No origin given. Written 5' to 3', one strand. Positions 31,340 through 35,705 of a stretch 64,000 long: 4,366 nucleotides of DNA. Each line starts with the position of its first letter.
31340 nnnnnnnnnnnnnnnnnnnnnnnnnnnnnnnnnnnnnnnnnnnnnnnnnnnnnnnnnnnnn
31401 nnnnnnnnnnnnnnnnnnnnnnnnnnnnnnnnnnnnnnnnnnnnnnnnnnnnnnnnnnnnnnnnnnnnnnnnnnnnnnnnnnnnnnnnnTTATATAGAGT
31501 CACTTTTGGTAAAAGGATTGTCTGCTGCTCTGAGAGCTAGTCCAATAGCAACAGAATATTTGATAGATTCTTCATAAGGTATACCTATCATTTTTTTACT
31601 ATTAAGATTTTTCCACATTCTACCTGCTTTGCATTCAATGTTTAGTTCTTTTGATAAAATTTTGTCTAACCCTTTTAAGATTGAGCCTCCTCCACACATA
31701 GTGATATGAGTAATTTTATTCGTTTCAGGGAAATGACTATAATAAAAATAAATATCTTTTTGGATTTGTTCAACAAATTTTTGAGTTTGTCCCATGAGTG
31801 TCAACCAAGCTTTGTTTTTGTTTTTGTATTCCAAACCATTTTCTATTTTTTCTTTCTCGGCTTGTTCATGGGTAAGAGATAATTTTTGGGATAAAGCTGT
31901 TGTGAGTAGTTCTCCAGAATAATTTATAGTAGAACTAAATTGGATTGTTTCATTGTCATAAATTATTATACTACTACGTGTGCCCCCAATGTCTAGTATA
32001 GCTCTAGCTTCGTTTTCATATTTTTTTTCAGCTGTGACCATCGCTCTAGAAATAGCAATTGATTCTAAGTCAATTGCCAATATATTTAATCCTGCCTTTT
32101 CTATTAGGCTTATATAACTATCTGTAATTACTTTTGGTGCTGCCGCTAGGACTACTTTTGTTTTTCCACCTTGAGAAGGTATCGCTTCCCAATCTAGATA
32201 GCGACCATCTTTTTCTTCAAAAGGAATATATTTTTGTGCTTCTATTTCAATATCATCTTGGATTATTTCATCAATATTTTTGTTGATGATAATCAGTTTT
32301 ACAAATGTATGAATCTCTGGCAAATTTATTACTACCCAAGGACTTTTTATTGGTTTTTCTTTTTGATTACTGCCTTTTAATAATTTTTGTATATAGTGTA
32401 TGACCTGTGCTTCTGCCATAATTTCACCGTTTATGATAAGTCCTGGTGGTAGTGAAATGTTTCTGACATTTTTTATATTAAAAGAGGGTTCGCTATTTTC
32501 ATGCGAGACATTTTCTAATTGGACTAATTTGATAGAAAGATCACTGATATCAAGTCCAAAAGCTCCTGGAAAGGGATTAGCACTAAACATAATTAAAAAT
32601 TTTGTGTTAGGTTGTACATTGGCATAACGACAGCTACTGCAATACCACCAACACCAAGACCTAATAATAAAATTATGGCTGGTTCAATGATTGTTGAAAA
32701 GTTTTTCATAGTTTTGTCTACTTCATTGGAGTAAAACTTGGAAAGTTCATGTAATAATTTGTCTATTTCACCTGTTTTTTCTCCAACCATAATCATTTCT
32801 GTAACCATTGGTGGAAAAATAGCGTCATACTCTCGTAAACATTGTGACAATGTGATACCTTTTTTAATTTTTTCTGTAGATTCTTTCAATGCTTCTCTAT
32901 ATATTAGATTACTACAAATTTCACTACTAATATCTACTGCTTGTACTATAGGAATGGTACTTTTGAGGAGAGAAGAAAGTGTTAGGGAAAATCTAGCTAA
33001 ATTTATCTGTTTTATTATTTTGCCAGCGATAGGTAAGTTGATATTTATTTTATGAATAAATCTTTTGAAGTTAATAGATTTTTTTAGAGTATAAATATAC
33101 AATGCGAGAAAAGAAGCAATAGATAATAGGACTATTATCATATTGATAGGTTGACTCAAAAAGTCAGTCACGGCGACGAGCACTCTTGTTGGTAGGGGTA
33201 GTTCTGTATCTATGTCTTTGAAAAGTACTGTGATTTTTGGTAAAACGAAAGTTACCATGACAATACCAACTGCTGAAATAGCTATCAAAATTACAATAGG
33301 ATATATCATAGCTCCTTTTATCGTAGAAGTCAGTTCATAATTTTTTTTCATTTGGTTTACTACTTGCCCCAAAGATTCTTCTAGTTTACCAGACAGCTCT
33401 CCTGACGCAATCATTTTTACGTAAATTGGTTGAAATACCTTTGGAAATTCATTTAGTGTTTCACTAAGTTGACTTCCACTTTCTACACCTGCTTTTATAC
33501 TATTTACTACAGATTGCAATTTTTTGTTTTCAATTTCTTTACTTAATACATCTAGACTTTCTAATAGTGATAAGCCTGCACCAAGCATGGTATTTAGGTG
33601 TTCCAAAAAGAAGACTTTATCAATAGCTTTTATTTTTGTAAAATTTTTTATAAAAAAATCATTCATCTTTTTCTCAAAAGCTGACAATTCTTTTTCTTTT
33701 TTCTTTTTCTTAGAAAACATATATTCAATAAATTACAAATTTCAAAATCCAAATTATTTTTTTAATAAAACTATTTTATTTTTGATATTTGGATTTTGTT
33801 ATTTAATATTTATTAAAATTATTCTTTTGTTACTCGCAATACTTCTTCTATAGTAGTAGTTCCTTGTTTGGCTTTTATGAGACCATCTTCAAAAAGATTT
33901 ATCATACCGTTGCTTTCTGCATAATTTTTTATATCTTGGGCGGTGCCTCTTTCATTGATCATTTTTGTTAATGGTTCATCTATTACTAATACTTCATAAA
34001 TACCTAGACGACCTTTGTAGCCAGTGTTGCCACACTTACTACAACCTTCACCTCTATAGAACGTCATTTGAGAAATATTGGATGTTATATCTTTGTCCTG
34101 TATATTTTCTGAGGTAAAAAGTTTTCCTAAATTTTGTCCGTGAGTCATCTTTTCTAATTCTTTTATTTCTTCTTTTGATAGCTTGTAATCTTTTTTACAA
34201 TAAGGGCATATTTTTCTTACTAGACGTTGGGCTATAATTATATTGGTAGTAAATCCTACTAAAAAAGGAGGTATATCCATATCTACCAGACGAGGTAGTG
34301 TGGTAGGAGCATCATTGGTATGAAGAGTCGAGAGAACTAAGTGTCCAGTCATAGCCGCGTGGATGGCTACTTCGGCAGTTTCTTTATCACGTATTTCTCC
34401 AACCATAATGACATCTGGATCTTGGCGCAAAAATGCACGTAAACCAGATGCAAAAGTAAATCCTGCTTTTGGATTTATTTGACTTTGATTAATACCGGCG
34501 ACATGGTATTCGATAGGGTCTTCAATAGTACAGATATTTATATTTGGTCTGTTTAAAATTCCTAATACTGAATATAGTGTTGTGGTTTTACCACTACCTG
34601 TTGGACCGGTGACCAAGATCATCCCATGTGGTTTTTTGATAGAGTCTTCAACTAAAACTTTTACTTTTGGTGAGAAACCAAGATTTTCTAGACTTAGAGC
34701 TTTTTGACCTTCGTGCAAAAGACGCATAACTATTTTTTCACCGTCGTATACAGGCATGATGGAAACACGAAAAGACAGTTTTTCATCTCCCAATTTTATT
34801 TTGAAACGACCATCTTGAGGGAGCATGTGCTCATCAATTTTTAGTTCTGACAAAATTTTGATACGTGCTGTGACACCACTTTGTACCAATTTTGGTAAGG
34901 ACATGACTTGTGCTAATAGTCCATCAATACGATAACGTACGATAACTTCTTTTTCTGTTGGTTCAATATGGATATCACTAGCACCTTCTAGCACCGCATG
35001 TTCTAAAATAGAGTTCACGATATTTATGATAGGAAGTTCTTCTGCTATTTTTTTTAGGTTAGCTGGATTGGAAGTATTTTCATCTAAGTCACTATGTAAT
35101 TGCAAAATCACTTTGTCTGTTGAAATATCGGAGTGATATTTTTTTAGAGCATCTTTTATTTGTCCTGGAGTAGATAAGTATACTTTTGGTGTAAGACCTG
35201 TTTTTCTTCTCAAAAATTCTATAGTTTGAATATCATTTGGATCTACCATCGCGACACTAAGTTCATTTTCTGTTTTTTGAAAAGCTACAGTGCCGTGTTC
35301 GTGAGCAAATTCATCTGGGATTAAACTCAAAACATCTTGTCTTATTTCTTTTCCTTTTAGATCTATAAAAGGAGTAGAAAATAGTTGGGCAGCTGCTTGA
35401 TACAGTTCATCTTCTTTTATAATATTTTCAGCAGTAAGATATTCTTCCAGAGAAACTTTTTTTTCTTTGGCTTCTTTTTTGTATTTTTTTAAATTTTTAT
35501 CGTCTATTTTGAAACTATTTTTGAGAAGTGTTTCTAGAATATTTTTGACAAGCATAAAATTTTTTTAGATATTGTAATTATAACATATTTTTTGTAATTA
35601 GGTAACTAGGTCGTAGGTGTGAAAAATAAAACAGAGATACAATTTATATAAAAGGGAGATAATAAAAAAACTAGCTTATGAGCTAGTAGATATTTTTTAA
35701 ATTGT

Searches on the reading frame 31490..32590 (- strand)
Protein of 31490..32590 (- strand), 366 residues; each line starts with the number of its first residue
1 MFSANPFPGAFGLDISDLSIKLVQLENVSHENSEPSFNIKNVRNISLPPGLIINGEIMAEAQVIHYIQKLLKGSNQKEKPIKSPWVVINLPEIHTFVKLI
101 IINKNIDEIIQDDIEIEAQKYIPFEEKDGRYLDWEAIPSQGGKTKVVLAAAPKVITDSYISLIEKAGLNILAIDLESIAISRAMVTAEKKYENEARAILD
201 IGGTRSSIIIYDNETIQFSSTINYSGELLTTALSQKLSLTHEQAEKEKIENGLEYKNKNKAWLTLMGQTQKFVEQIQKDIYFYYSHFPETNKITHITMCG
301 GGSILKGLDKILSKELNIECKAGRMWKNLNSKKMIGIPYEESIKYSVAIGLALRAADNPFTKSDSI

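Call 9: search_protein_families(library=pfam, proteins=[window:31490-32590:-], max_evalue=0.001)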
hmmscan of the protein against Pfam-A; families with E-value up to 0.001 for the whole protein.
window:31490-32590:- (366 aa): 3 families
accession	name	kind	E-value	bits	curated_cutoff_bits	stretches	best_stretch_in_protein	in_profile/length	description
PF11104.14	PilM_2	-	3.2e-44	151.7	27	1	12-355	1-339/340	Type IV pilus assembly protein PilM;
PF14450.12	FtsA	-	8.4e-13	49.2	31.8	1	197-326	1-113/127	Cell division protein FtsA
PF06723.19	MreB_Mbl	-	1.7e-06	27.6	27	0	296-321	277-302/327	MreB/Mbl protein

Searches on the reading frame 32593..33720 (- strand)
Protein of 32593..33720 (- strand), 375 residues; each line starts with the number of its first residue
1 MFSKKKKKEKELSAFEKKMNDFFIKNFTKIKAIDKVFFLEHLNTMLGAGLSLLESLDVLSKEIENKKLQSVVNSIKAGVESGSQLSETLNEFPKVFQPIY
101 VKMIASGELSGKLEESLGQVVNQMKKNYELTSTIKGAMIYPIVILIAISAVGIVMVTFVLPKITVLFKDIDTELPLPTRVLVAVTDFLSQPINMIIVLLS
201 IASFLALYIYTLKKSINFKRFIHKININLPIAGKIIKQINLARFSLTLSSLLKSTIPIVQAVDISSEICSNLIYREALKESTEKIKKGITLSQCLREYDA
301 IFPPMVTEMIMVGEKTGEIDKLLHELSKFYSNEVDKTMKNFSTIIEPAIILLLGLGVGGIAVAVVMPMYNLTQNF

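Call 9: search_protein_families(library=pfam, proteins=[window:32593-33720:-], max_evalue=0.001)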
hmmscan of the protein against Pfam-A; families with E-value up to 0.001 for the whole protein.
window:32593-33720:- (375 aa): 1 family
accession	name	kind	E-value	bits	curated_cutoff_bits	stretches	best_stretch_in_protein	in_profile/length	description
PF00482.28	T2SSF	-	9.8e-57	190.8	25.2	2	38-161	1-125/125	Type II secretion system (T2SS), protein F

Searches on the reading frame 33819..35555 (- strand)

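Call 9: search_protein_families(library=pfam, proteins=[window:33819-35555:-], max_evalue=0.001)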
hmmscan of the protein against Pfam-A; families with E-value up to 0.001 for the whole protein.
window:33819-35555:- (578 aa): 2 families
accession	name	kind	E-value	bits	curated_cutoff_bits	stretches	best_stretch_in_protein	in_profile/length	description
PF00437.27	T2SSE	-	4.7e-131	437.3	24.9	1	172-574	4-370/370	Type II/IV secretion system protein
PF05157.20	MshEN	-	2.1e-16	60.1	23.1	1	59-142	1-85/90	MshEN domain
